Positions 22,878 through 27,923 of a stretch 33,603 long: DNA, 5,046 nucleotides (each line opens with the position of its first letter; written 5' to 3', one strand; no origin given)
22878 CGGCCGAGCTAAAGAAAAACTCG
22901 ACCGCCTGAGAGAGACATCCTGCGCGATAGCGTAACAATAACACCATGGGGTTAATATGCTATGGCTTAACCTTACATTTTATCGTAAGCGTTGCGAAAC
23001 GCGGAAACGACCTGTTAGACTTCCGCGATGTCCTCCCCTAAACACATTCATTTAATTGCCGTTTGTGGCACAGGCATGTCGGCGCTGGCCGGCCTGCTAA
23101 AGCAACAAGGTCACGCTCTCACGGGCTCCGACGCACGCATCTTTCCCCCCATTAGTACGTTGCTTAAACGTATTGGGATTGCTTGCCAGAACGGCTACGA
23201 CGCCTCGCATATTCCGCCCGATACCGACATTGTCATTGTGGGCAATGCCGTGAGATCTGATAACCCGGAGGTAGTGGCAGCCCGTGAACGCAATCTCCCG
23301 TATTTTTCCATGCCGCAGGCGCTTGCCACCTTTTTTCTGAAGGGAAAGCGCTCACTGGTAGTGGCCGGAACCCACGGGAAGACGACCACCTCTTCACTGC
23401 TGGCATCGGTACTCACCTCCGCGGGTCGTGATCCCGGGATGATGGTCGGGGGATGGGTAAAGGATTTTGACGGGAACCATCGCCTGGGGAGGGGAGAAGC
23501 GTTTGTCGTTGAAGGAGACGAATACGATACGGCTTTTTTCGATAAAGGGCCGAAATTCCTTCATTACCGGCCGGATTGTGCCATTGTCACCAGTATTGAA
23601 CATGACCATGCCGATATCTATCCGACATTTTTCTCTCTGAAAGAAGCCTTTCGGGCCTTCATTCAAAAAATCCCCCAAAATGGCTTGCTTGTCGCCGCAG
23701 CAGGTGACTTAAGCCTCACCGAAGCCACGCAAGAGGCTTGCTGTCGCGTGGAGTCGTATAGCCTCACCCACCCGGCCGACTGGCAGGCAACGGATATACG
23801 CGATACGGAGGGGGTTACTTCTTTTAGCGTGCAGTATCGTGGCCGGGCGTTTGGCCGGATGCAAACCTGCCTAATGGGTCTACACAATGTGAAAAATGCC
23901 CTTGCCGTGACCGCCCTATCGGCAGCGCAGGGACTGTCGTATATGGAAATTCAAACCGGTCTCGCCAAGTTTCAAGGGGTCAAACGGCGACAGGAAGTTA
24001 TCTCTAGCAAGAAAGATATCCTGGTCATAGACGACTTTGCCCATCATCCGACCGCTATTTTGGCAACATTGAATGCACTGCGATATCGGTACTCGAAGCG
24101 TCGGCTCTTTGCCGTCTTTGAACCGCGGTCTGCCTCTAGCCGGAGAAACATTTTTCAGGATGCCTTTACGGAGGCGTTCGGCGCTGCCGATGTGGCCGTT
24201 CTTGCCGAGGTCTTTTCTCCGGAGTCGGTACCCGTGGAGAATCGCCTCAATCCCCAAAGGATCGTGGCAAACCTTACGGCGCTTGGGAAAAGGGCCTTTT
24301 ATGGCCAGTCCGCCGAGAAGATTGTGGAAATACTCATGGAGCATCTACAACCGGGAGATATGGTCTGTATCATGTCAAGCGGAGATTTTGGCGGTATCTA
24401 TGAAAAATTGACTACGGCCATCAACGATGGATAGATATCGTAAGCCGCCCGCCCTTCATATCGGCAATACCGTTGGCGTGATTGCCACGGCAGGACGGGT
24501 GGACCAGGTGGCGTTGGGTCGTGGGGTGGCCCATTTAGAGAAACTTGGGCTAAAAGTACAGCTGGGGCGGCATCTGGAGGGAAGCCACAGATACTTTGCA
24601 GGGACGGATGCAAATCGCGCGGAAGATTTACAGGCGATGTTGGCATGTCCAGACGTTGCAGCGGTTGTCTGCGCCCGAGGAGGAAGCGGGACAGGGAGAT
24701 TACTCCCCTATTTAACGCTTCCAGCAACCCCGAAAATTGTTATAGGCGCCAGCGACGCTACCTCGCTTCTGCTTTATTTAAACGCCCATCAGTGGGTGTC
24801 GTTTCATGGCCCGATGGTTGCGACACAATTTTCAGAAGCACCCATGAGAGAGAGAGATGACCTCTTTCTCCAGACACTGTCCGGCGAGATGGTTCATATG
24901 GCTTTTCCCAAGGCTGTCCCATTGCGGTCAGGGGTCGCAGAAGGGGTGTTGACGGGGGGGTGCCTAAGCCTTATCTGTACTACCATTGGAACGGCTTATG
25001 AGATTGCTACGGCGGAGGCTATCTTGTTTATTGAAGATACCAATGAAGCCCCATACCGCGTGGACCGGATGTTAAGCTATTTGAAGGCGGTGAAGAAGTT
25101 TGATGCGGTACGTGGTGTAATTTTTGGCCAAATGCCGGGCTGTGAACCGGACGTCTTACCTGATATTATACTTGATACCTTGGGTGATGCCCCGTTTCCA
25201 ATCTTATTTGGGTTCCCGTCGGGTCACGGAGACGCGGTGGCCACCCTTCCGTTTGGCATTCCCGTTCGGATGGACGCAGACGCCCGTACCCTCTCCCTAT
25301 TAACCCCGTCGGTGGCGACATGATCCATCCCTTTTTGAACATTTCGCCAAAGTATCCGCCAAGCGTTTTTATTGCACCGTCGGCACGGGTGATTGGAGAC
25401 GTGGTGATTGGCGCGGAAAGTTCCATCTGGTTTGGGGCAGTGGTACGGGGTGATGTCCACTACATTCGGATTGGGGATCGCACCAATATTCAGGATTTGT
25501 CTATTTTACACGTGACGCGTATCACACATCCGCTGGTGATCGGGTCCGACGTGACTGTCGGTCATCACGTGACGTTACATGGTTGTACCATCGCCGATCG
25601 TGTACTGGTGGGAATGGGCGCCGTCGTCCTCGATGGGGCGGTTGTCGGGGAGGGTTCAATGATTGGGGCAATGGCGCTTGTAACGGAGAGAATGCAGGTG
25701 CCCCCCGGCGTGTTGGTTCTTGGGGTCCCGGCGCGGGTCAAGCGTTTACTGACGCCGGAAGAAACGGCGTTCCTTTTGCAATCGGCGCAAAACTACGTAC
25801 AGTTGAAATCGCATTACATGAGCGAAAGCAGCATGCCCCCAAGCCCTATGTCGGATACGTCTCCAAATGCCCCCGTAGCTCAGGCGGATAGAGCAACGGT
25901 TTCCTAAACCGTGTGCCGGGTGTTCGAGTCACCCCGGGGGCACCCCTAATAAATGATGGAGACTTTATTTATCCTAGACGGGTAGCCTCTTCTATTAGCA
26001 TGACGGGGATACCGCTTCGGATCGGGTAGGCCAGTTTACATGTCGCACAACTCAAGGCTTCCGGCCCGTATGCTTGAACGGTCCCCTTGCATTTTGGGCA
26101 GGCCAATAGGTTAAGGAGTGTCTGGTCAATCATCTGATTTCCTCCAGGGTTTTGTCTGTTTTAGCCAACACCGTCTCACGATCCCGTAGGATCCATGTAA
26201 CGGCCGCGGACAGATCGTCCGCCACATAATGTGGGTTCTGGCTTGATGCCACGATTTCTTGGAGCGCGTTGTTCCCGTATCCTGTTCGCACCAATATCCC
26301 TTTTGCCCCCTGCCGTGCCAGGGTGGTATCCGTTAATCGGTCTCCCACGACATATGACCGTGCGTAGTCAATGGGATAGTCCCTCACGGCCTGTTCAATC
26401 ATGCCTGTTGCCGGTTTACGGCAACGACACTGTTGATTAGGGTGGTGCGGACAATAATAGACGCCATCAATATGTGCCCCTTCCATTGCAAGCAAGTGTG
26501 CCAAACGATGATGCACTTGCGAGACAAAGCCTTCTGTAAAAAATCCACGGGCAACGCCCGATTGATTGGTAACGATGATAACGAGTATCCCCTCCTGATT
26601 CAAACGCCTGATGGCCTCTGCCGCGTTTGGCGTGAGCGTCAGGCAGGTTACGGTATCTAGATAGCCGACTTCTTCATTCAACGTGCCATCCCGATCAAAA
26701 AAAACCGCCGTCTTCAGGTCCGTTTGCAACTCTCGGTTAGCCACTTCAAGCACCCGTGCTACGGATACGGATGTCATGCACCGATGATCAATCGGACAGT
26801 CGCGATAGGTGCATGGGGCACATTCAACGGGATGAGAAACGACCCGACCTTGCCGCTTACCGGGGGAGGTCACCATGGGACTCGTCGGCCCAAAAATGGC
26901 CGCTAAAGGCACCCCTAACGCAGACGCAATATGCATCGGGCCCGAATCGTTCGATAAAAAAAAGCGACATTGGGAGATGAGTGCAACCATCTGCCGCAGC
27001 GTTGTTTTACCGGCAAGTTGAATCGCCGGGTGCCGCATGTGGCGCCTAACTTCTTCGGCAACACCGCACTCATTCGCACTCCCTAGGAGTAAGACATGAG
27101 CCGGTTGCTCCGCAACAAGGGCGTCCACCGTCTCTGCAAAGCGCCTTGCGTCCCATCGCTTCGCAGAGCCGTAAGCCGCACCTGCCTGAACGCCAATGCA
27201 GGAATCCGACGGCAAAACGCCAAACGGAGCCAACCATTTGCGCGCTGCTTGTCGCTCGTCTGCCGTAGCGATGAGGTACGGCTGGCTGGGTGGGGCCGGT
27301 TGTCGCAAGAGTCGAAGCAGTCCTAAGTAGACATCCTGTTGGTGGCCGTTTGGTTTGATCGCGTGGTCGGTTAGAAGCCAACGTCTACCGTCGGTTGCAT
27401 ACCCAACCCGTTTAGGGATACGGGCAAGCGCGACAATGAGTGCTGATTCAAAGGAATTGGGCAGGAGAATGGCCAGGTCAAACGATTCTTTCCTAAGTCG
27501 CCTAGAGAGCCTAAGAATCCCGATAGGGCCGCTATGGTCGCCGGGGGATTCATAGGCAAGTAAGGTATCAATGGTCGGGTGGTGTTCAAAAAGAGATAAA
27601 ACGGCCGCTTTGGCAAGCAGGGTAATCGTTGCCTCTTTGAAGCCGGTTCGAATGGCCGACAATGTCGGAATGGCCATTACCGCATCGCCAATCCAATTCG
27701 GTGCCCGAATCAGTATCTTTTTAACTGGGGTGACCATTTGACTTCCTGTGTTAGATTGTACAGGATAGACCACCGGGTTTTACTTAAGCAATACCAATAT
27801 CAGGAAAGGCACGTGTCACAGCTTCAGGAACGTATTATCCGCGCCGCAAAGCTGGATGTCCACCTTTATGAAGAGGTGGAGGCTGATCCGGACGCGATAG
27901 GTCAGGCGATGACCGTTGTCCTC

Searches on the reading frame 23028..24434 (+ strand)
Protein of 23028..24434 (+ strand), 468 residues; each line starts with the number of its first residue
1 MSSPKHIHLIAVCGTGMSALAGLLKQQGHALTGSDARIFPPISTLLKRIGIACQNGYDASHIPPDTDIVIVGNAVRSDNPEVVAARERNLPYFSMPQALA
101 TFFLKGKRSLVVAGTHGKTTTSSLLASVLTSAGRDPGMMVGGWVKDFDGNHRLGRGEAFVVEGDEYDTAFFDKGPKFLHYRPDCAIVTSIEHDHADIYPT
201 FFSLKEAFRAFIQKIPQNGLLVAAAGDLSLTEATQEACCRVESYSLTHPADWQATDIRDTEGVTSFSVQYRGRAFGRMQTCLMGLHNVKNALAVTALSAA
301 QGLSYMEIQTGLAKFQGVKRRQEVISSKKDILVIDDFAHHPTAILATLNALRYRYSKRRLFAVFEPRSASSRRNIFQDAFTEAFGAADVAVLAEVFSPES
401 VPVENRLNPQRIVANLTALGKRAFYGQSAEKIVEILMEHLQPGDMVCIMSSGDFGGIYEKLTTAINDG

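Call 21: find_encoding_contigs(protein=window:23028-24434:+, flank=10000, max_places=6)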
Protein window:23028-24434:+ (468 aa): 2 contigs read that carry it; 2 places shown.
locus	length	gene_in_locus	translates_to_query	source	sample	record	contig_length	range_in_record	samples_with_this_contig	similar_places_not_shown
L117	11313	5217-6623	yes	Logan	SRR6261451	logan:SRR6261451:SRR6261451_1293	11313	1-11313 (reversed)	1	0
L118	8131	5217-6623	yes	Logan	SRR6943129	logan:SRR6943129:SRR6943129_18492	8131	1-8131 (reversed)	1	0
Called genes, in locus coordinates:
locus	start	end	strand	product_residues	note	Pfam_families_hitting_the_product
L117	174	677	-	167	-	PF00254:FKBP_C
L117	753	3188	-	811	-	PF01590:GAF, PF13185:GAF_2, PF13492:GAF_3, PF02518:HATPase_c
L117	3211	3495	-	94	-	-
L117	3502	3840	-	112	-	-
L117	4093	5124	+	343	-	PF02885:Glycos_trans_3N, PF00591:Glycos_transf_3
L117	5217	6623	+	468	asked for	PF01225:Mur_ligase, PF08245:Mur_ligase_M, PF02875:Mur_ligase_C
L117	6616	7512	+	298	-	PF02016:Peptidase_S66, PF17676:Peptidase_S66C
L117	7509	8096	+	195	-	PF25084:LbH_EIF2B (weak), PF25087:GMPPB_C (weak), PF00132:Hexapep (weak)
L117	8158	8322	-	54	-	PF03966:Trm112p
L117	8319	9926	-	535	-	PF01075:Glyco_transf_9, PF00702:Hydrolase (weak), PF08645:PNK3P (weak), PF13242:Hydrolase_like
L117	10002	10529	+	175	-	PF04893:Yip1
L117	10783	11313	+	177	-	?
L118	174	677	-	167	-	PF00254:FKBP_C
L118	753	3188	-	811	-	PF01590:GAF, PF13185:GAF_2, PF13492:GAF_3, PF02518:HATPase_c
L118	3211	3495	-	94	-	-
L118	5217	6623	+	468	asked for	PF01225:Mur_ligase, PF08245:Mur_ligase_M, PF02875:Mur_ligase_C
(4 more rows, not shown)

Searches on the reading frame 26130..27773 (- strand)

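Call 104: search_protein_families(library=pfam, proteins=[window:26130-27773:-], max_evalue=0.01)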
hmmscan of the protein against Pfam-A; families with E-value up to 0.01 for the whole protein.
window:26130-27773:- (547 aa): 7 families
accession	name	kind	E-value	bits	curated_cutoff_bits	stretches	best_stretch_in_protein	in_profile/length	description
PF01075.23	Glyco_transf_9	-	2.9e-47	161.5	22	1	86-329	1-244/247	Glycosyltransferase family 9 (heptosyltransferase)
PF13242.12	Hydrolase_like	-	1.9e-13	50.6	22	1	451-523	2-74/75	HAD-hyrolase-like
PF00702.32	Hydrolase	-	4.3e-08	34.2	26.4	1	344-487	70-188/191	haloacid dehalogenase-like hydrolase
PF08645.17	PNK3P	-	5.9e-07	29.8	22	1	378-478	28-125/161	Polynucleotide kinase 3 phosphatase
PF13344.12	Hydrolase_6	-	4.2e-05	24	27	1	357-413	1-48/101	Haloacid dehalogenase-like hydrolase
PF12710.13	HAD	-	0.0002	22.3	27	1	379-487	85-189/189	haloacid dehalogenase-like hydrolase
PF01177.27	Asp_Glu_race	-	0.0044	17.3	31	0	194-251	145-201/211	Asp/Glu/Hydantoin racemase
